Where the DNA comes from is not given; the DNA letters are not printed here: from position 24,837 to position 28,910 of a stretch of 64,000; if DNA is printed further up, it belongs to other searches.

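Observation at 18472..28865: Tandem cassette: two giant RTX/cadherin-like secreted proteins, each behind its own copy of a conserved ~650-bp leader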

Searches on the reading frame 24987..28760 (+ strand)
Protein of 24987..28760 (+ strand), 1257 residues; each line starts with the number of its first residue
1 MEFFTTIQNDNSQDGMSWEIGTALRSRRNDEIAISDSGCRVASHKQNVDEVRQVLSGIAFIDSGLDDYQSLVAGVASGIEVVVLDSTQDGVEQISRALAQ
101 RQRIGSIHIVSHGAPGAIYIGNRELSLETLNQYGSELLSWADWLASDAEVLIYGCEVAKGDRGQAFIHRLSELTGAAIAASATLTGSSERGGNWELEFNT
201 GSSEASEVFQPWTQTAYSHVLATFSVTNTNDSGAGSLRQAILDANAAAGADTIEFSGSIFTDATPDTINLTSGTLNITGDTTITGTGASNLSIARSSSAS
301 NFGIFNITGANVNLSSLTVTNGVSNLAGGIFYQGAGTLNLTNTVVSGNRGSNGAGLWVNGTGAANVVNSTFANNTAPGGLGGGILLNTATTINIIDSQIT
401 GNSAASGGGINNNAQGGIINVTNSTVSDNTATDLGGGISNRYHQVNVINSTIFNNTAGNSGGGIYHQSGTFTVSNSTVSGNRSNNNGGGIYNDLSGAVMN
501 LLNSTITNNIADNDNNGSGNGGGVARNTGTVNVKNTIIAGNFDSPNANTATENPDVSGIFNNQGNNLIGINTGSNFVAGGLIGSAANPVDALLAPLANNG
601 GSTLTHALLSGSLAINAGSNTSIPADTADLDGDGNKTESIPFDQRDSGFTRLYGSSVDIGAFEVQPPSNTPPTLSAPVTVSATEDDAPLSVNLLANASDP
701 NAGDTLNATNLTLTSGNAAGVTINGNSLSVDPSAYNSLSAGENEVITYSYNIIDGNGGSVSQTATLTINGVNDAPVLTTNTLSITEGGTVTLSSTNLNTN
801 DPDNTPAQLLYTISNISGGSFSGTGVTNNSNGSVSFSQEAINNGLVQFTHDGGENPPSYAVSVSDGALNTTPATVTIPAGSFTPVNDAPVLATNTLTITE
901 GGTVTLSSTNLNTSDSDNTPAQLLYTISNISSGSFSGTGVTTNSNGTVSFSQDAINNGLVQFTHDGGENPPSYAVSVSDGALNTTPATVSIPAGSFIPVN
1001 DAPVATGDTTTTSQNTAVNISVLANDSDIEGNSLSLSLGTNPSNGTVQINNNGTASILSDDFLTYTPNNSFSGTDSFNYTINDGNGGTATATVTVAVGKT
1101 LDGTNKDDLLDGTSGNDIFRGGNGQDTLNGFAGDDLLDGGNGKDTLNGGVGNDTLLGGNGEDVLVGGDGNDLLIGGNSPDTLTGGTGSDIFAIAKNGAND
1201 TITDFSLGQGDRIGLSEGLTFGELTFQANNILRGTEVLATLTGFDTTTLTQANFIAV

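Call 6: search_protein_families(library=pfam, proteins=[window:24987-28760:+], max_evalue=0.01)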
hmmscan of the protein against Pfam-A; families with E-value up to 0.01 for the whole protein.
window:24987-28760:+ (1257 aa): 7 families
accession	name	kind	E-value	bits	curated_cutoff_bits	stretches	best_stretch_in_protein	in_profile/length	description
PF14252.11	DUF4347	-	3.1e-61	206.3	24.6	1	58-221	1-164/164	Domain of unknown function (DUF4347)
PF17963.7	Big_9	-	4.2e-38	130.5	23.6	4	1000-1095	1-88/89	Bacterial Ig domain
PF17892.7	Cadherin_5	-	8.3e-37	125.4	26.5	4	999-1097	1-97/98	Cadherin-like domain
PF16184.11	Cadherin_3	-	2.1e-36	124.6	25.5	2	775-877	1-104/106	Cadherin-like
PF17803.7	Cadherin_4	-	2e-27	95.9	25.1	4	997-1054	8-68/71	Bacterial cadherin-like domain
PF00353.25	HemolysinCabind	-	5.5e-13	49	23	3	1130-1164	2-36/36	RTX calcium-binding nonapeptide repeat (4 copies)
PF19076.6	CshA_repeat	-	4e-05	24.6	27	1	1003-1097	4-103/103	Surface adhesin CshA repetitive domain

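Call 18: find_homologous_proteins(query=window:24987-28760:+, max_evalue=1e-10)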
Query window:24987-28760:+ (1257 aa): 5398 proteins with E <= 1e-10 among 8000 candidates; the best 120 are listed.
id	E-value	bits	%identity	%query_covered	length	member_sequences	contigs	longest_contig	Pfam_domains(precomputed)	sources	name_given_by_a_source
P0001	0.0e+0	2594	100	99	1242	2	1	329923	PF17963.8,PF17892.8,PF17803.8,PF16184.12,PF14252.12,PF00353.26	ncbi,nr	ncbi:DUF4347 domain-containing protein [Microcoleus sp. FACHB-53]|nr:DUF4347 domain-containing prote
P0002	0.0e+0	1358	56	47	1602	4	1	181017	PF17164.11,PF17963.8,PF17892.8,PF17803.8,PF19076.7,PF16184.12,PF14252.12,PF00353.26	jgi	jgi:uncharacterized delta-60 repeat protein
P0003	0.0e+0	1259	87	57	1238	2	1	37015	PF05345.19,PF14252.12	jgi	jgi:hypothetical protein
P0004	0.0e+0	1231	51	95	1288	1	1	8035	PF17963.8,PF17892.8,PF17803.8,PF16184.12,PF14252.12,PF00353.26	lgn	-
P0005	3.7e-201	689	42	50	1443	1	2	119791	PF14252.12,PF00353.26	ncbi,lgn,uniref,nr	ncbi:MAG: DUF4347 domain-containing protein [Nostoc sp. DedVER02]|uniref:DUF4347 domain-containing p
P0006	5.0e-199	682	43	52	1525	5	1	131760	PF14252.12,PF00353.26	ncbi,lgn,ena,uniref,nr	ncbi:DUF4347 domain-containing protein [Nostoc sp. NMS9]|uniref:DUF4347 domain-containing protein n=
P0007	2.9e-197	676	46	50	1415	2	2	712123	PF14252.12,PF00353.26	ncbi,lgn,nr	ncbi:hypothetical protein FACHB389_09210 [Nostoc calcicola FACHB-389]|nr:DUF4347 domain-containing p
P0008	1.5e-195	670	42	49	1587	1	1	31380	PF14252.12,PF00353.26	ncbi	-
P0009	4.6e-195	669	44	52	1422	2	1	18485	PF14252.12,PF00353.26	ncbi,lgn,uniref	ncbi:MAG: DUF4347 domain-containing protein [Nostoc sp.]|uniref:DUF4347 domain-containing protein n=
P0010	1.1e-193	664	45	52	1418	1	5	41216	PF14252.12,PF00353.26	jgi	jgi:CSLREA domain-containing protein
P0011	1.3e-193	664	44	52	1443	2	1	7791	PF14252.12,PF00353.26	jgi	jgi:CSLREA domain-containing protein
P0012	1.3e-193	664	41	50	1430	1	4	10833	PF13229.13,PF14252.12,PF00353.26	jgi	jgi:CSLREA domain-containing protein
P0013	5.9e-192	659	44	50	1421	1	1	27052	PF14252.12,PF00353.26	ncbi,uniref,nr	ncbi:MAG TPA: DUF4347 domain-containing protein [Nostoc sp.]|uniref:DUF4347 domain-containing protei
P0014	1.7e-190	654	43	51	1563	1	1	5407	PF08548.18,PF14252.12,PF00353.26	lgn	-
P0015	2.1e-190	653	43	50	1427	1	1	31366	PF14252.12,PF00353.26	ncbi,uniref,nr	ncbi:DUF4347 domain-containing protein [Nostoc sp. WHI]|uniref:DUF4347 domain-containing protein n=1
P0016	2.3e-190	653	43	50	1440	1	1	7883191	PF14252.12,PF00353.26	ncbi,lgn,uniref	ncbi:DUF4347 domain-containing protein [Nostoc sp. C117]|uniref:DUF4347 domain-containing protein n=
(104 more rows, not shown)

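Call 19: find_encoding_contigs(protein=P0003, flank=10000, max_places=4)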
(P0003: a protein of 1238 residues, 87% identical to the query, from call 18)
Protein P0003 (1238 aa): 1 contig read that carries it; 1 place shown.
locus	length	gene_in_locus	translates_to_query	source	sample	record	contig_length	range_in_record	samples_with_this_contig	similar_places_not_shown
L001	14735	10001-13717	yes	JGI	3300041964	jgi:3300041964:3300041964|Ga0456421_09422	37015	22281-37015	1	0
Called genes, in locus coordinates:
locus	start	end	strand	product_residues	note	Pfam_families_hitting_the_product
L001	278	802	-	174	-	PF00072:Response_reg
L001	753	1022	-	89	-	PF02518:HATPase_c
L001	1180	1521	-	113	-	-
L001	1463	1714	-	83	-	PF00512:HisKA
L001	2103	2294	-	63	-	-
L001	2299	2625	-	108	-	-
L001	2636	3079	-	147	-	PF00072:Response_reg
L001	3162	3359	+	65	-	-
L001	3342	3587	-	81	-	-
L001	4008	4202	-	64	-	-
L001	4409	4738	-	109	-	PF24575:TPR_Slam (faint), PF13428:TPR_14 (faint), PF00515:TPR_1 (weak), PF13424:TPR_12, PF13432:TPR_16, PF00515:TPR_1, PF07719:TPR_2, PF13181:TPR_8 (weak), +4 more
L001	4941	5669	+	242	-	-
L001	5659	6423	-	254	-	PF04116:FA_hydroxylase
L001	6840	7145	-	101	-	PF05685:Uma2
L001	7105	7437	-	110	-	-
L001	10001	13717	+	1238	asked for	PF14252:DUF4347, PF05345:He_PIG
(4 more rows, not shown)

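Call 20: find_encoding_contigs(protein=P0002, flank=10000, max_places=4)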
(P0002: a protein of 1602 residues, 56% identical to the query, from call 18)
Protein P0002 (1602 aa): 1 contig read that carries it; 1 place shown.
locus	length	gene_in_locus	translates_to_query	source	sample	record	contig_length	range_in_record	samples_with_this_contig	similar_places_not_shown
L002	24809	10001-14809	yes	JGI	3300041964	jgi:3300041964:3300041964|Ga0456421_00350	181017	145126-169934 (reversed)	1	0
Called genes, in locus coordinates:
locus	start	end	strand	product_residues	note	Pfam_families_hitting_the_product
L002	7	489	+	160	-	-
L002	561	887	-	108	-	-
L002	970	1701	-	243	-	-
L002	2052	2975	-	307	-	PF01156:IU_nuc_hydro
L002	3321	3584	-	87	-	PF02583:Trns_repr_metal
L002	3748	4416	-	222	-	PF01965:DJ-1_PfpI, PF17124:ThiJ_like (faint)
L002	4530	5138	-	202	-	PF05685:Uma2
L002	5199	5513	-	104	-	PF07755:DUF1611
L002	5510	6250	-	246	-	PF17396:DUF1611_N, PF07755:DUF1611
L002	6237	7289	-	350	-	PF02746:MR_MLE_N, PF13378:MR_MLE_C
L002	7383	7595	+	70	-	PF26394:Psb34 (weak)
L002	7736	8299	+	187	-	PF28549:NDPSase_N, PF00293:NUDIX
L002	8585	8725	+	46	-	-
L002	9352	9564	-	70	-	-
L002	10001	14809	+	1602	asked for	PF14252:DUF4347, PF17803:Cadherin_4, PF17892:Cadherin_5, PF17963:Big_9, PF17164:DUF5122, PF17803:Cadherin_4, PF17892:Cadherin_5, PF17963:Big_9, +15 more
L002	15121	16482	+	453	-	PF26355:HTH_VMAP-M9, PF14516:AAA_35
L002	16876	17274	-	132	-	PF02675:AdoMet_dc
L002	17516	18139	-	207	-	-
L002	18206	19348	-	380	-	PF08240:ADH_N, PF16912:Glu_dehyd_C (faint), PF00107:ADH_zinc_N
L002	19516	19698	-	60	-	-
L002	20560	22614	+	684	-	PF00072:Response_reg, PF13188:PAS_8 (weak), PF13426:PAS_9 (faint), PF00512:HisKA, PF02518:HATPase_c, PF00072:Response_reg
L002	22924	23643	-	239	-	PF10016:DUF2259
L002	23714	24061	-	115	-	PF00226:DnaJ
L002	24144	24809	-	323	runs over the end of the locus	-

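Call 39: search_protein_families(library=ncbifam, proteins=[window:24987-28760:+], max_evalue=0.001)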
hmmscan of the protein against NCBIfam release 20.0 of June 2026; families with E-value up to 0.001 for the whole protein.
window:24987-28760:+ (1257 aa): 6 families
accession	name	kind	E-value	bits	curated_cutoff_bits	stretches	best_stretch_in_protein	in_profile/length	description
NF012211.1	tand_rpt_95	domain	1.4e-32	111.5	90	2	1012-1099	2-86/98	tandem-95 repeat protein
NF033943.0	RTX_toxin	subfamily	3e-18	65.4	1000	1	1100-1228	698-834/930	RTX family hemolysin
NF041518.1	choice_anch_Q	domain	6.2e-18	64.8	25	1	590-665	1-58/58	choice-of-anchor Q domain-containing protein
NF033203.1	entero_EhxA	exception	1.7e-13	49.6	2000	1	1100-1227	740-865/997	enterohemolysin EhxA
NF035945.1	Zn_serralysin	subfamily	5.1e-11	42.4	500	2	1148-1217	324-397/462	serralysin family metalloprotease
TIGR04225.1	CshA_fibril_rpt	repeat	3.5e-05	24.6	60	1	1003-1097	3-104/104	fibrillar adhesin CshA-type repeat protein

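Call 40: search_protein_families(library=padloc, proteins=[window:24987-28760:+], max_evalue=0.001)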
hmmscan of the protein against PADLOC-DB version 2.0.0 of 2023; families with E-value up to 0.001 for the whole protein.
window:24987-28760:+ (1257 aa): 0 families

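Call 43: find_encoding_contigs(protein=P0016, flank=10000, max_places=2)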
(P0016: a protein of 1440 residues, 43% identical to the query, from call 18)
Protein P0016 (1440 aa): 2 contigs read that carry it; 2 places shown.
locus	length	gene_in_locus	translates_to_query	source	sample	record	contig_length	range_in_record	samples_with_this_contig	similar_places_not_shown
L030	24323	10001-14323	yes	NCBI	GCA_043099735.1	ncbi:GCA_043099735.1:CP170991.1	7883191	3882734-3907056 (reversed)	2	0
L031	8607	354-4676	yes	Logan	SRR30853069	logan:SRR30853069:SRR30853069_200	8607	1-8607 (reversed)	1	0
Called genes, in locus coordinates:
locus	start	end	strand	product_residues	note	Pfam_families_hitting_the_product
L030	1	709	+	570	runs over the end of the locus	PF00753:Lactamase_B (weak), PF19583:ODP, PF00258:Flavodoxin_1, PF01613:Flavin_Reduct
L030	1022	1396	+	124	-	PF14534:DUF4440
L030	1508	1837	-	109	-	PF00076:RRM_1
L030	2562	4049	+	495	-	PF25917:BSH_RND, PF25885:HH_EMRA (weak), PF25954:Beta-barrel_RND_2, PF25990:Beta-barrel_YknX (weak), PF25989:YknX_C (faint), PF25967:RND-MFP_C (weak), PF25975:CzcB_C (weak)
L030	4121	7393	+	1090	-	PF00873:ACR_tran, PF03176:MMPL (weak)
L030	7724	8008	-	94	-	PF13586:DDE_Tnp_1_2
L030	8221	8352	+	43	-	-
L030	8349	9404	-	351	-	PF13439:Glyco_transf_4, PF13477:Glyco_trans_4_2, PF13579:Glyco_trans_4_4, PF00534:Glycos_transf_1, PF13692:Glyco_trans_1_4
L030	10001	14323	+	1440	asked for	PF14252:DUF4347, PF00353:HemolysinCabind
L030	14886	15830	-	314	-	PF00535:Glycos_transf_2, PF10111:Glyco_tranf_2_2, PF13641:Glyco_tranf_2_3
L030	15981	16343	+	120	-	PF01245:Ribosomal_L19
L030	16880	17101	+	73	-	PF00584:SecE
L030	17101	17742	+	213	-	PF02357:NusG, PF00467:KOW (weak)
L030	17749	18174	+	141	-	PF03946:Ribosomal_L11_N, PF00298:Ribosomal_L11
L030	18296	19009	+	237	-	PF00687:Ribosomal_L1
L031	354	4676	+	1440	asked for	PF14252:DUF4347, PF00353:HemolysinCabind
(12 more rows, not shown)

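Call 44: find_encoding_contigs(protein=P0004, flank=10000, max_places=2)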
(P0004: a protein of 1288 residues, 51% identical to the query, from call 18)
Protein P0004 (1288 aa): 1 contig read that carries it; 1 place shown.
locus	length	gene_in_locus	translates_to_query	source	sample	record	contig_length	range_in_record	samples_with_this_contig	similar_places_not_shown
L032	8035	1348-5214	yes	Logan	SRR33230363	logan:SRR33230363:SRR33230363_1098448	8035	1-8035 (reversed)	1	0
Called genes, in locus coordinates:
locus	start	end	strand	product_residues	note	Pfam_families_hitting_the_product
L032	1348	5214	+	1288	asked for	PF14252:DUF4347, PF17963:Big_9 (faint), PF17803:Cadherin_4 (faint), PF17892:Cadherin_5 (faint), PF16184:Cadherin_3, PF00353:HemolysinCabind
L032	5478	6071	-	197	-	PF13302:Acetyltransf_3, PF00583:Acetyltransf_1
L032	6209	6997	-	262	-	PF13489:Methyltransf_23 (weak), PF13847:Methyltransf_31, PF08241:Methyltransf_11, PF08242:Methyltransf_12, PF13649:Methyltransf_25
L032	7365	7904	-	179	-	PF13302:Acetyltransf_3, PF13523:Acetyltransf_8, PF00583:Acetyltransf_1, PF13508:Acetyltransf_7 (weak)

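Call 59: search_protein_families(library=pfam, proteins=[L002:15121-16482:+], max_evalue=10)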
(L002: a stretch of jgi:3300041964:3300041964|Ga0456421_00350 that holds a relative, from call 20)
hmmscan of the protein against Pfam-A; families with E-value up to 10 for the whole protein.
L002:15121-16482:+ (453 aa): 4 families
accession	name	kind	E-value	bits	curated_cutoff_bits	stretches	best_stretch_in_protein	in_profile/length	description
PF14516.12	AAA_35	-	1.3e-145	484.8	27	1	121-450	1-330/331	AAA-like domain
PF16525.10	MHB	-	0.035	14.7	27.4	1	377-423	5-51/77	Haemophore, haem-binding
PF13173.12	AAA_14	-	0.14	12.7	27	1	156-203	7-52/129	AAA domain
PF21906.2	NrtR_WHD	-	0.2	12.3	27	1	70-98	12-41/61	NrtR DNA-binding winged helix domain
